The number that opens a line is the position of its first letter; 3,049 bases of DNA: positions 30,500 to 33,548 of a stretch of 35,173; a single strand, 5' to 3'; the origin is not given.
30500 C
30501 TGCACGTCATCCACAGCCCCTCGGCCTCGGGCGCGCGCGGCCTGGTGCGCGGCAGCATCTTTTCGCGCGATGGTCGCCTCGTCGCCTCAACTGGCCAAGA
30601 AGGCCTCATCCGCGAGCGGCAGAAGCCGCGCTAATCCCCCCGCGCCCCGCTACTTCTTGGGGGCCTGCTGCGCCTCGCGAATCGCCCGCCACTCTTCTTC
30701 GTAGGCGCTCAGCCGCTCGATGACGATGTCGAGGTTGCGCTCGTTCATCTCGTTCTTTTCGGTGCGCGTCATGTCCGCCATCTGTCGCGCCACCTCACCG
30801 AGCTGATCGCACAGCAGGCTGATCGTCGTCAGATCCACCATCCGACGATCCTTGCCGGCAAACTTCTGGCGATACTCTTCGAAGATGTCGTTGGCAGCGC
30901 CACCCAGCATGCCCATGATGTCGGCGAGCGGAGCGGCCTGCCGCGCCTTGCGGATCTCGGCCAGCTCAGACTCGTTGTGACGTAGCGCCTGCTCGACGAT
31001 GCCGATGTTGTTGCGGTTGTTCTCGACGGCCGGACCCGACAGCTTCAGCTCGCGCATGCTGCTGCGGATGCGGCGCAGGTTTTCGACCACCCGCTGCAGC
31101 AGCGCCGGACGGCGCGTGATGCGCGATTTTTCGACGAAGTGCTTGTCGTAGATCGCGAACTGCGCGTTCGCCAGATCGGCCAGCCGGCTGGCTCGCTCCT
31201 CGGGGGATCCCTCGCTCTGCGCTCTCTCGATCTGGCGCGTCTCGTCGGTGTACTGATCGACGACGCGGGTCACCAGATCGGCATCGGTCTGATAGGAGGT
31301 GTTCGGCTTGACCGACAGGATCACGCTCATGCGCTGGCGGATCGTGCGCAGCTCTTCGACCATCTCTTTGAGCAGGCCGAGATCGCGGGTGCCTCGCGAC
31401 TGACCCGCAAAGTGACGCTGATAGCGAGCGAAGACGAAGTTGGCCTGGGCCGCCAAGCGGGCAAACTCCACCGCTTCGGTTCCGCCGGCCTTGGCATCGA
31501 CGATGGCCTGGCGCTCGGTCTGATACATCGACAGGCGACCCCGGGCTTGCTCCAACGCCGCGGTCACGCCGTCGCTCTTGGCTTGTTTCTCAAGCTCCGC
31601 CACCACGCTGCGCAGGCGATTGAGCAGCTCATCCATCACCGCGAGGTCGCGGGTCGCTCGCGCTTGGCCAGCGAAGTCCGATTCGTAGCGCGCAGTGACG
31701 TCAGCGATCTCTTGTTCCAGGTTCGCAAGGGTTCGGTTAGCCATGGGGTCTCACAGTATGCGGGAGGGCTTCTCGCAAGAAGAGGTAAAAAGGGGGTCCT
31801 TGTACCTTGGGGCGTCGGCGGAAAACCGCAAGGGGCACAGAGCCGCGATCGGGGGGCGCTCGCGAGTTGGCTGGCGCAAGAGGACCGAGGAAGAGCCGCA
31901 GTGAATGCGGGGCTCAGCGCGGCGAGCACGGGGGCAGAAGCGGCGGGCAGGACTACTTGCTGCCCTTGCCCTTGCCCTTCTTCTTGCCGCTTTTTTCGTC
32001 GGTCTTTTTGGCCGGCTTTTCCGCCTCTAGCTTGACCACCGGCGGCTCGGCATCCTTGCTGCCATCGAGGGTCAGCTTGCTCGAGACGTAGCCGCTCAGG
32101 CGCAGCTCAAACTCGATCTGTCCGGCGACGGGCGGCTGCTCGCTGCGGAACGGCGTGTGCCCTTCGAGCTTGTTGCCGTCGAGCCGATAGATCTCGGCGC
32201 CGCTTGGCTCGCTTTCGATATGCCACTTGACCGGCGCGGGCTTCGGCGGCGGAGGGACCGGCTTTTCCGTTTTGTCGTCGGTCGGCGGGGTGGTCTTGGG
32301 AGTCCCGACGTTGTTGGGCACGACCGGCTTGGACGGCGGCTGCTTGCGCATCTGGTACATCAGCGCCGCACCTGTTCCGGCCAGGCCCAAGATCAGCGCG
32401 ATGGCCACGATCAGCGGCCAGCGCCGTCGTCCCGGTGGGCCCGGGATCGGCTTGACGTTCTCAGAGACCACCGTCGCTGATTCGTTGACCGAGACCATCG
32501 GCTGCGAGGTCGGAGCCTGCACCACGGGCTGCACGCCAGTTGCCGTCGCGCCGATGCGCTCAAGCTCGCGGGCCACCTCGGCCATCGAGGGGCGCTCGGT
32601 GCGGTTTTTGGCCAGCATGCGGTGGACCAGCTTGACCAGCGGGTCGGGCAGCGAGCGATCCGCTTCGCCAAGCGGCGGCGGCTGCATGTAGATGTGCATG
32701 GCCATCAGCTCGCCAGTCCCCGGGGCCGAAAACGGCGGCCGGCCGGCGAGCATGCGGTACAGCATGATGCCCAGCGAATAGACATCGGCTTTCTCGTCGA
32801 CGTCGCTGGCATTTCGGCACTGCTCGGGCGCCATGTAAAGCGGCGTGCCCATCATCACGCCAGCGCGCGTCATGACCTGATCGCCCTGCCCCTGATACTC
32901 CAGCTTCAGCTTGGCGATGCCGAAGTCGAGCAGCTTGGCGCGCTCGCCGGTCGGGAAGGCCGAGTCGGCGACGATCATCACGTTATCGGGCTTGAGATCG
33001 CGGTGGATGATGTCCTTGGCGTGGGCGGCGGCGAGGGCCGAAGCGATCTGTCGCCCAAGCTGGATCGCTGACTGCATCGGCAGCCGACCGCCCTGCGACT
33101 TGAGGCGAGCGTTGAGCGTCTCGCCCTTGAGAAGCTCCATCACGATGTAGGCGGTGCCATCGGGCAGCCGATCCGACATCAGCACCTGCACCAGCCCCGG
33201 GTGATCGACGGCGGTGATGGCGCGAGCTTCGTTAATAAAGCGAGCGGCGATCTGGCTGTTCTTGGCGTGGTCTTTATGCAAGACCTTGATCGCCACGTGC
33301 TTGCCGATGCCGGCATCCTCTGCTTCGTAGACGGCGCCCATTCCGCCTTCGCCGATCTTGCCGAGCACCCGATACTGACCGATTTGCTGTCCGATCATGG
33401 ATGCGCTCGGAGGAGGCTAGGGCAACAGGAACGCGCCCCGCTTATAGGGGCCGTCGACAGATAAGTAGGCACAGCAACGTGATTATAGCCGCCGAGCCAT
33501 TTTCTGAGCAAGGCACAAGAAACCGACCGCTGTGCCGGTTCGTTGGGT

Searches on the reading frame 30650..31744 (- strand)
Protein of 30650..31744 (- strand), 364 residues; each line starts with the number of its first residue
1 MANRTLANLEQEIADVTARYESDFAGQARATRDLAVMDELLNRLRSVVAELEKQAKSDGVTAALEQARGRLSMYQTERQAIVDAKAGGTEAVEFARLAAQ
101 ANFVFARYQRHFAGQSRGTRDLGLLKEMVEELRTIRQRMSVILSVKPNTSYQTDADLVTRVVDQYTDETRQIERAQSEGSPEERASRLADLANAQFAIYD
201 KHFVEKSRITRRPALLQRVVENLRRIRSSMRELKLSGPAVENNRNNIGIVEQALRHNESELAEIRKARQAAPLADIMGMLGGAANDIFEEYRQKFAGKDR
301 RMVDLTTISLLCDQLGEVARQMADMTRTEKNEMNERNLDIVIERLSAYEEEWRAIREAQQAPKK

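Call 63: search_protein_families(library=pfam, proteins=[window:30650-31744:-], max_evalue=0.0001)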
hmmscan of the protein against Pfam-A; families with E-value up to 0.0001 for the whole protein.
window:30650-31744:- (364 aa): 1 family
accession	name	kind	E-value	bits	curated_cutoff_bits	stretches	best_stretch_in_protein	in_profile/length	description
PF24531.2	ANC1_spectrin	-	4.7e-06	27.4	27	0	3-71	10-78/95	Nuclear anchorage protein 1, spectrin repeat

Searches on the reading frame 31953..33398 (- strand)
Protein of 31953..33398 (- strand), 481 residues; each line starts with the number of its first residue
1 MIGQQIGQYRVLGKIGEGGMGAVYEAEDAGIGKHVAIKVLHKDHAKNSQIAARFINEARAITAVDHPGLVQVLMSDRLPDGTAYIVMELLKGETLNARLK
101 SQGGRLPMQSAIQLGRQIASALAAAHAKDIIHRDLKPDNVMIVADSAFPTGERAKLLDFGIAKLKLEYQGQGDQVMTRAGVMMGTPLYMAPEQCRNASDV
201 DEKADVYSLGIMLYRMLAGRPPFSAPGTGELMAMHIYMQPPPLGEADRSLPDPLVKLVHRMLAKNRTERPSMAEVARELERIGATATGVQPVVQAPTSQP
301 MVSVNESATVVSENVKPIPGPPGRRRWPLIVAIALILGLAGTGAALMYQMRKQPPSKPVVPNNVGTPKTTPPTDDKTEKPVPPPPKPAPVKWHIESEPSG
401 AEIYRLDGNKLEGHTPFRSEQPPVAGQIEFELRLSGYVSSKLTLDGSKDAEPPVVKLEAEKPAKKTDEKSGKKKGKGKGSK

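Call 63: search_protein_families(library=pfam, proteins=[window:31953-33398:-], max_evalue=0.0001)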
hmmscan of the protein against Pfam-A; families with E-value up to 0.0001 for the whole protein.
window:31953-33398:- (481 aa): 2 families
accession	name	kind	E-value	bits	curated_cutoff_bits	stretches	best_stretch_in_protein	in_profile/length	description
PF00069.31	Pkinase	-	6.3e-51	173.7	31.7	1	9-276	1-258/263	Protein kinase domain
PF07714.23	PK_Tyr_Ser-Thr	-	1.6e-33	116.5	23.1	1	13-279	5-258/258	Protein tyrosine and serine/threonine kinase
